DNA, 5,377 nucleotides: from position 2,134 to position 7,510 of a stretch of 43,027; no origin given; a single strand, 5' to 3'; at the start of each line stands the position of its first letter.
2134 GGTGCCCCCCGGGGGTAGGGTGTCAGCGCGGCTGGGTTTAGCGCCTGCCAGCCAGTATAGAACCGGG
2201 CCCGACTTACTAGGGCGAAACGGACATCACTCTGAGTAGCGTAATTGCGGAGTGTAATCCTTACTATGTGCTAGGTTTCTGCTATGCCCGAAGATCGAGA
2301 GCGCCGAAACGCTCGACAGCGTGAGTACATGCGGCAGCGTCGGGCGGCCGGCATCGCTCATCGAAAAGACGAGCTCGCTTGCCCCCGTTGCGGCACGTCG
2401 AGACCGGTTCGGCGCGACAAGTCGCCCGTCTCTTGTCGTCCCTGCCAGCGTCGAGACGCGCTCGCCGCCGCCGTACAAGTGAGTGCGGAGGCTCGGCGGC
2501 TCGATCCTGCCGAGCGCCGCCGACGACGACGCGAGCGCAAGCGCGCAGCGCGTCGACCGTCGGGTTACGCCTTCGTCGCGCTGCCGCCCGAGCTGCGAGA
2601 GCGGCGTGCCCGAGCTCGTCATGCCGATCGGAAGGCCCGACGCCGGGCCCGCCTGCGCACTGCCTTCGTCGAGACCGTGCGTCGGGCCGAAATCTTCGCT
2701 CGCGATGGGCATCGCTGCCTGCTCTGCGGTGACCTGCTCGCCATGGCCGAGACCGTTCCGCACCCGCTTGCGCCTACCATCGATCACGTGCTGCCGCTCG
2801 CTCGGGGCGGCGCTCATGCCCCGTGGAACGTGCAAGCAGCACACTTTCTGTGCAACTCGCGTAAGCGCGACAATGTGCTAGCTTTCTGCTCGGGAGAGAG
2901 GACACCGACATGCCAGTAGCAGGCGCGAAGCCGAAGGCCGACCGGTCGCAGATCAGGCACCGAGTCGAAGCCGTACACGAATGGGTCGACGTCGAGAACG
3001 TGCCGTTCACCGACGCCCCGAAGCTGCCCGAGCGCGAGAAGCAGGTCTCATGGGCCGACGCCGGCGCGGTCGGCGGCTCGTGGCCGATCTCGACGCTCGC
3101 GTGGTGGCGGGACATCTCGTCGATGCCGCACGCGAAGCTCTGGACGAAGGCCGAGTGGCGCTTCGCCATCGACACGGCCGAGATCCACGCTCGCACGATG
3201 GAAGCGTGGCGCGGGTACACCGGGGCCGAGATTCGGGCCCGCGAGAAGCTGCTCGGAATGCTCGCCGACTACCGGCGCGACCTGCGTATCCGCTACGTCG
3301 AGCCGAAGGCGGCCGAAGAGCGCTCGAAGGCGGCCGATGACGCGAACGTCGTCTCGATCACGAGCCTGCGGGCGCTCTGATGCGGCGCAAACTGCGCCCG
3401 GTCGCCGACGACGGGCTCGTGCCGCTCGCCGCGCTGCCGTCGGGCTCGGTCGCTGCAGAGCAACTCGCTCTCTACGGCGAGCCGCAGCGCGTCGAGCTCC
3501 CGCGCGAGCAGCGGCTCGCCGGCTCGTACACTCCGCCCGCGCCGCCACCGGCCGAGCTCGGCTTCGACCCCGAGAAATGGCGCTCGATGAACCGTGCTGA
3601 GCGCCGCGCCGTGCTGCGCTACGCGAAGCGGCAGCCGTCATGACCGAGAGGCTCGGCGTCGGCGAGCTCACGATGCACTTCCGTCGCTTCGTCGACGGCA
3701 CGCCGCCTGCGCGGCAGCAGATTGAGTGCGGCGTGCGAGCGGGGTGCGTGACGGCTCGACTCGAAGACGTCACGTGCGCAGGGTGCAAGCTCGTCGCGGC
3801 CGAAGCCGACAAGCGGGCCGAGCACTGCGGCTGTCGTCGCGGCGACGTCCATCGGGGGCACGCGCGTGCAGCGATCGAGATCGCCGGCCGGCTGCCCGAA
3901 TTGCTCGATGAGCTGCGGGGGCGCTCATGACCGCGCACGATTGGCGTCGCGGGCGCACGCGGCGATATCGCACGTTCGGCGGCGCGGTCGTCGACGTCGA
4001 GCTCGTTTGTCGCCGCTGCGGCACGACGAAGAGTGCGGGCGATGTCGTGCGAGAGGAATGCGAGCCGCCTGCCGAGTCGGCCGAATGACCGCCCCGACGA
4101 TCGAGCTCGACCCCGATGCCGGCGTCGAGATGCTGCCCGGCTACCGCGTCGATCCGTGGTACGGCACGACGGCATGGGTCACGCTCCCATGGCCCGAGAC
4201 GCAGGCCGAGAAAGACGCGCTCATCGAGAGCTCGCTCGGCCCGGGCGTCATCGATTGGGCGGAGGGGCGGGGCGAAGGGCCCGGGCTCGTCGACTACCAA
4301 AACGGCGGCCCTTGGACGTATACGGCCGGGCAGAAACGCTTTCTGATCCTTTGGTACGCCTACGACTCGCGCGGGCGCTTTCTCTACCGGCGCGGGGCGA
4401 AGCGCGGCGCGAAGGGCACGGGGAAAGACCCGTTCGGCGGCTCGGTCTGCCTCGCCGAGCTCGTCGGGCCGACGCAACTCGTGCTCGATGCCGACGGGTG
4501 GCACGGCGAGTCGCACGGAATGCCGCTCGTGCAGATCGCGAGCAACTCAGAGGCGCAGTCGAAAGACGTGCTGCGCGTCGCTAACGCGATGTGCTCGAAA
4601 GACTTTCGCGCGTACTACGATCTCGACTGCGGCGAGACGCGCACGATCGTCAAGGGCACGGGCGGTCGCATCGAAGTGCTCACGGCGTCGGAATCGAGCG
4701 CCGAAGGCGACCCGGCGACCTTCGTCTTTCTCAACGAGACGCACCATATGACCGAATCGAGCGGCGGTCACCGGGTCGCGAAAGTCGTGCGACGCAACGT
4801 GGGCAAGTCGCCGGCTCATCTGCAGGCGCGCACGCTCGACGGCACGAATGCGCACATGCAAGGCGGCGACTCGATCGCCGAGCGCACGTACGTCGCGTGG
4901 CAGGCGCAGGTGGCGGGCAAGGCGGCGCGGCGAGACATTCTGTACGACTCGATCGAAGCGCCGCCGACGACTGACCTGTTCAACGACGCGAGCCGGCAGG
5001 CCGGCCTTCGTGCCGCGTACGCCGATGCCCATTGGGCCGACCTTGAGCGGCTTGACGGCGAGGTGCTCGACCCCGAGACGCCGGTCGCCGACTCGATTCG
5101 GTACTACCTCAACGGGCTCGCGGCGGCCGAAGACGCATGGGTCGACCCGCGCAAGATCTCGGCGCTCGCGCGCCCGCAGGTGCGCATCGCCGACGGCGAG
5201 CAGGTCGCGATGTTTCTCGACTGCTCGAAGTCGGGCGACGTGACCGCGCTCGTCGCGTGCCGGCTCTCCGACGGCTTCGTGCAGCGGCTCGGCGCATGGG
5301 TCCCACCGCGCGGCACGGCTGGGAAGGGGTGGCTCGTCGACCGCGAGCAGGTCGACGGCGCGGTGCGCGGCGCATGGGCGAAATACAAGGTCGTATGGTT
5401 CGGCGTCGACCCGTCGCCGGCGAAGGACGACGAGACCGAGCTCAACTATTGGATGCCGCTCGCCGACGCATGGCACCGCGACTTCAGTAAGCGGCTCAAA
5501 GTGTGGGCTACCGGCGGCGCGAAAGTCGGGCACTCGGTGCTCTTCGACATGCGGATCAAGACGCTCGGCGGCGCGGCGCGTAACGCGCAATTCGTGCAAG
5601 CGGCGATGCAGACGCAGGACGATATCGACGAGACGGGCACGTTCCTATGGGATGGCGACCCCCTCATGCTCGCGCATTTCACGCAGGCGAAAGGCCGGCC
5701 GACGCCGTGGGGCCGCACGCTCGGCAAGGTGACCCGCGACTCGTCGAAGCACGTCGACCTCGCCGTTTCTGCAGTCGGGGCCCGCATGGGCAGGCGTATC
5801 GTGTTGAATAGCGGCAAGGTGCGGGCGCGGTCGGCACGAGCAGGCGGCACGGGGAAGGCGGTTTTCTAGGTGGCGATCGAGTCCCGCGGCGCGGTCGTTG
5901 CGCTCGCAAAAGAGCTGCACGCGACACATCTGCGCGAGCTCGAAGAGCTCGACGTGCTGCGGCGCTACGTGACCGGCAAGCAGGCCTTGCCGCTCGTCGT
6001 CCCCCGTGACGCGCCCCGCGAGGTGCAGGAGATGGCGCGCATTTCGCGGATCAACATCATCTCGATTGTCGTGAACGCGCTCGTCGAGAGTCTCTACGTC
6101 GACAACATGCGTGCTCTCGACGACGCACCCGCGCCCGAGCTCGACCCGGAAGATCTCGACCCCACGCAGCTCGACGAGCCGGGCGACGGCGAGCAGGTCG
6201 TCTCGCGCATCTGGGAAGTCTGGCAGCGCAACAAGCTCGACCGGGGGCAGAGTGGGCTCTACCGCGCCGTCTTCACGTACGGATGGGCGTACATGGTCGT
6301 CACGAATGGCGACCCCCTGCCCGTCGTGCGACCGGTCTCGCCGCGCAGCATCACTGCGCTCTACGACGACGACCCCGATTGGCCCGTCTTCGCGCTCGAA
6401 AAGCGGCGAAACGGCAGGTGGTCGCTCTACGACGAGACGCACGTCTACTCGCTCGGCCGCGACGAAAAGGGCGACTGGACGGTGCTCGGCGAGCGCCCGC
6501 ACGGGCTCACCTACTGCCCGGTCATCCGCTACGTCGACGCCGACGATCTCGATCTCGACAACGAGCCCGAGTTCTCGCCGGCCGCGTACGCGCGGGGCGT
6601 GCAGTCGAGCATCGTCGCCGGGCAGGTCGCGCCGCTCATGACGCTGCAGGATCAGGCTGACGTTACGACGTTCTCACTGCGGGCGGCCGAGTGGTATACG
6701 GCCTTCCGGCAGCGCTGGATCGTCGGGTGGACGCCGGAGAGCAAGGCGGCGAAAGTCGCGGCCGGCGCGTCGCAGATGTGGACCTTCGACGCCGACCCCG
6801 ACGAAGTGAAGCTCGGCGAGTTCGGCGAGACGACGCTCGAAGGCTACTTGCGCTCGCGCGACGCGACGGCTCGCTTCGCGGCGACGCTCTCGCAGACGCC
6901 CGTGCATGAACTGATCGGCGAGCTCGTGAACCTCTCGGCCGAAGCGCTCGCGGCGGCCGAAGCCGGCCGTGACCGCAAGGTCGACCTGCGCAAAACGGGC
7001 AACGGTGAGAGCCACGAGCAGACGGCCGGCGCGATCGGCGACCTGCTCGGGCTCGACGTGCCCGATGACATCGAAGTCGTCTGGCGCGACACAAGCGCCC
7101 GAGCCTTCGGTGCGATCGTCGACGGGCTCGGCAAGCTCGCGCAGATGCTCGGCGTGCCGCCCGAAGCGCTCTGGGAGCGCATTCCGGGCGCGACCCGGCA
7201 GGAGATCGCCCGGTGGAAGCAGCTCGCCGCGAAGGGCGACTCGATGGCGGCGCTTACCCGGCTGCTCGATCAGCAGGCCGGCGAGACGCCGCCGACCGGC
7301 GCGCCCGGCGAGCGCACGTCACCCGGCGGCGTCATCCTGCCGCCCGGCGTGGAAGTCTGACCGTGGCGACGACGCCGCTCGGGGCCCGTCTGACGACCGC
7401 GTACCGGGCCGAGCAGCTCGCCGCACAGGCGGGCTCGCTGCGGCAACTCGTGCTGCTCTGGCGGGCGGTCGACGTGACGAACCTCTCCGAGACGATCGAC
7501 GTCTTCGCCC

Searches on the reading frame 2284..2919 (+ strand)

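Call 39: search_protein_families(library=phrogs, proteins=[window:2284-2919:+], max_evalue=0.001)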
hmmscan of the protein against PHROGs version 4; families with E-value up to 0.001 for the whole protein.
window:2284-2919:+ (211 aa): 19 families
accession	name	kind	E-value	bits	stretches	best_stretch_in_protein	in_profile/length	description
phrog_1035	-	DNA, RNA and nucleotide metabolism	2.3e-21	77.9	1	9-197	41-213/271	endonuclease VII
phrog_8660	-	DNA, RNA and nucleotide metabolism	1.4e-20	75.3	1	33-197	16-179/196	HNH endonuclease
phrog_338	-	DNA, RNA and nucleotide metabolism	2.1e-18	67.8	1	105-198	180-263/340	HNH endonuclease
phrog_1271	-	DNA, RNA and nucleotide metabolism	4.4e-14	53.6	1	12-197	138-318/361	HNH endonuclease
phrog_5718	-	DNA, RNA and nucleotide metabolism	1.4e-10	41.8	1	123-197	109-176/394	HNH endonuclease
phrog_6050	-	DNA, RNA and nucleotide metabolism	3.8e-08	33.6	1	120-198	289-361/402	HNH endonuclease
phrog_17283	-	DNA, RNA and nucleotide metabolism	4.4e-08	34.3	1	158-199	3-45/71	HNH endonuclease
phrog_333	-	DNA, RNA and nucleotide metabolism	2.9e-07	31.7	1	112-194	5-78/138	HNH endonuclease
phrog_16726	-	DNA, RNA and nucleotide metabolism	3.4e-07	31.3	1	130-199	81-145/308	HNH endonuclease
phrog_2118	-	DNA, RNA and nucleotide metabolism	3.7e-07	31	1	122-195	156-222/301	HNH endonuclease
phrog_9645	-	DNA, RNA and nucleotide metabolism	8.8e-07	29.7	1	139-198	18-73/168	HNH endonuclease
phrog_7785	-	DNA, RNA and nucleotide metabolism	1.2e-06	29.5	1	84-195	21-112/147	HNH endonuclease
phrog_14314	-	DNA, RNA and nucleotide metabolism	3.8e-06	28.4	1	134-194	8-61/252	HNH endonuclease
phrog_2214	-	DNA, RNA and nucleotide metabolism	3.9e-06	27.2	1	130-197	181-239/429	HNH endonuclease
phrog_589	-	DNA, RNA and nucleotide metabolism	8.6e-06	26.6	1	100-194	47-138/179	HNH endonuclease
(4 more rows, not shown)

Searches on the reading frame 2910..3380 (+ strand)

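Call 39: search_protein_families(library=phrogs, proteins=[window:2910-3380:+], max_evalue=0.001)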
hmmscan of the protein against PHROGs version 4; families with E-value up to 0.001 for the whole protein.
window:2910-3380:+ (156 aa): 2 families
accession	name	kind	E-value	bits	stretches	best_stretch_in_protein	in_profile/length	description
phrog_226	-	tail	1.8e-19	71.2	1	1-147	1-141/157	minor tail protein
phrog_1897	-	head and packaging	0.00014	22.7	1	57-125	20-89/112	terminase small subunit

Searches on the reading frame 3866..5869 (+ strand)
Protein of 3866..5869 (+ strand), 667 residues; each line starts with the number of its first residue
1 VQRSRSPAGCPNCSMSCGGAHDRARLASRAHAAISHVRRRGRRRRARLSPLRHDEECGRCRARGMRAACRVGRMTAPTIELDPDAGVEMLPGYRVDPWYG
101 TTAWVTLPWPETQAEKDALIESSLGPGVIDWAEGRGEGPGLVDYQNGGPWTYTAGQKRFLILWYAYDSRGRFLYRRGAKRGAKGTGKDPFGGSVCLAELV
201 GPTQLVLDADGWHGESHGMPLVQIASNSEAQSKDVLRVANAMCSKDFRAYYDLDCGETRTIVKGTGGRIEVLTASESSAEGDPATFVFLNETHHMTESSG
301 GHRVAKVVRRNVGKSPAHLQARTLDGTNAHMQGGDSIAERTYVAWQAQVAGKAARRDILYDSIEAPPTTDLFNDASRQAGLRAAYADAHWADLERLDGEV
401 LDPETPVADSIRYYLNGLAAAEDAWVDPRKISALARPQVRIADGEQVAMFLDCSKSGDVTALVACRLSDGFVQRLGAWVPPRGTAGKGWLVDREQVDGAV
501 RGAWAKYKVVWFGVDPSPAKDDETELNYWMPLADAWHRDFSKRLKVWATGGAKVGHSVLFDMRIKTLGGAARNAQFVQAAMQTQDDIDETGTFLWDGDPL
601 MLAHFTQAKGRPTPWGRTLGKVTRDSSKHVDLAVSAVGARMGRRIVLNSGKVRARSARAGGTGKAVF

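Call 39: search_protein_families(library=phrogs, proteins=[window:3866-5869:+], max_evalue=0.001)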
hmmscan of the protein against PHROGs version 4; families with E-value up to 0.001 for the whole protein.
window:3866-5869:+ (667 aa): 2 families
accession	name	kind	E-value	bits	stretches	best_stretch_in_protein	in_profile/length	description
phrog_9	-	head and packaging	1.1e-54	187.5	1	109-656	69-676/812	terminase large subunit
phrog_19179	-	head and packaging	5.9e-16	59.7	1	213-426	135-335/347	terminase large subunit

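Call 49: search_dna_similar(query=window:3866-5869:+, collection=phages, mode=protein, max_rows=12)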
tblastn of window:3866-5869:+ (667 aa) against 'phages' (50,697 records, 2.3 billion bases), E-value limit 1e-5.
Records with a match: 1591; places in all: 1593; records where one place covers at least 80% of the query: 876.
Best place of each record, by identity: 60-80% 3; <60% 1588.
By first word of the organism name: Mycobacterium 1059; Streptomyces 194; Gordonia 162; Arthrobacter 72; Rhodococcus 50; Microbacterium 19; Curtobacterium 10; Corynebacterium 9; Fromanvirus 4; Tsukamurella 2; and 8 more.
By host as written in the record: Mycobacterium smegmatis mc2 155 750; Mycobacterium smegmatis mc#155 135; Gordonia terrae 3612 97; Mycobacterium smegmatis mc2155 55; Arthrobacter globiformis B-2979 46; Rhodococcus erythropolis RIA 643 37; Gordonia rubripertincta NRRL B-16540 33; - 32; and 113 more.
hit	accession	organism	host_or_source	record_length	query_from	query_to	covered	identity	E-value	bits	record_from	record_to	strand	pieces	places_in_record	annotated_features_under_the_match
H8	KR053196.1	Tsukamurella phage TPA4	Tsukamurella paurometabola strain CON55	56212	91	658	85%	64.6%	0e+0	679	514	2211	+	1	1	putative large terminase subunit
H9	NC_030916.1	Tsukamurella phage TPA4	Tsukamurella paurometabola strain CON55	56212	91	658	85%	64.6%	0e+0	679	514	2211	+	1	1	terminase large subunit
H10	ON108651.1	Gordonia phage Wrigley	Gordonia terrae 3612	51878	88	658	86%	59.7%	0e+0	648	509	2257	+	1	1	2: terminase large subunit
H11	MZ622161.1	Gordonia phage Floral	Gordonia terrai 3612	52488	88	658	86%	59.7%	0e+0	648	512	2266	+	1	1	2: terminase large subunit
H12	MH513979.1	Gordonia phage Pollux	Gordonia terrae 3612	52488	88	658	86%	59.7%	0e+0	648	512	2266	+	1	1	2: terminase large subunit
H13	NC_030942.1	Gordonia phage BritBrat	Gordonia terrae 3612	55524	88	658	86%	59.7%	0e+0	648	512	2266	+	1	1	2: terminase large subunit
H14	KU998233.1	Gordonia phage BritBrat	Gordonia terrae 3612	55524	88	658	86%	59.7%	0e+0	648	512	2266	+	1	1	2: terminase large subunit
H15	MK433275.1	Gordonia phage EMsquaredA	Gordonia terrae 3612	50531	88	658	86%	59.7%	0e+0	648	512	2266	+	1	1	2: terminase large subunit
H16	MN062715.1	Gordonia phage Marteena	soil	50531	88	658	86%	59.7%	0e+0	648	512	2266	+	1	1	2: terminase large subunit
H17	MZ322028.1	Gordonia phage Posh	Gordonia terrae 3612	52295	88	653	85%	60.1%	0e+0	648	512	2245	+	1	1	2: terminase large subunit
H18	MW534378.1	Gordonia phage Cashline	Gordonia terrae 3612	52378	88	658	86%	59.5%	0e+0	647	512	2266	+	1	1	2: terminase large subunit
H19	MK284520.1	Gordonia phage Lilas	Gordonia terrae 3612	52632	88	658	86%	59.5%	0e+0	645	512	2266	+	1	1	2: terminase large subunit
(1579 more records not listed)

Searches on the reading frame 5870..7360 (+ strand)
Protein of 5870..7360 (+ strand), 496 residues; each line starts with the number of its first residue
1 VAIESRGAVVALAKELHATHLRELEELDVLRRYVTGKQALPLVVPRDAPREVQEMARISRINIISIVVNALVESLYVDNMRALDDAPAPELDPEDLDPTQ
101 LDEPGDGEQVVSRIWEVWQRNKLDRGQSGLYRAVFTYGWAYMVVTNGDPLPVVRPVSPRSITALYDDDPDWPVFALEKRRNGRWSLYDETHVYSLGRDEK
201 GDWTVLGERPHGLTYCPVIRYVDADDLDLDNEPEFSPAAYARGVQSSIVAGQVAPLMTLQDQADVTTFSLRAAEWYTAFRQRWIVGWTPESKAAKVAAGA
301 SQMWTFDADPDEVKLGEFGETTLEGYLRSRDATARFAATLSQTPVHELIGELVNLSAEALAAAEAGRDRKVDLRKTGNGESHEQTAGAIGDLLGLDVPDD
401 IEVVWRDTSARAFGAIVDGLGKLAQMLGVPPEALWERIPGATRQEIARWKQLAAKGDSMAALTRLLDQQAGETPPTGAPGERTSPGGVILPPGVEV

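Call 39: search_protein_families(library=phrogs, proteins=[window:5870-7360:+], max_evalue=0.001)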
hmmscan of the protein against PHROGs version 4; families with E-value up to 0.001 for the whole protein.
window:5870-7360:+ (496 aa): 1 family
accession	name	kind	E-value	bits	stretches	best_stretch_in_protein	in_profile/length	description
phrog_104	-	head and packaging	1.3e-84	285.8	1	9-483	40-495/550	portal protein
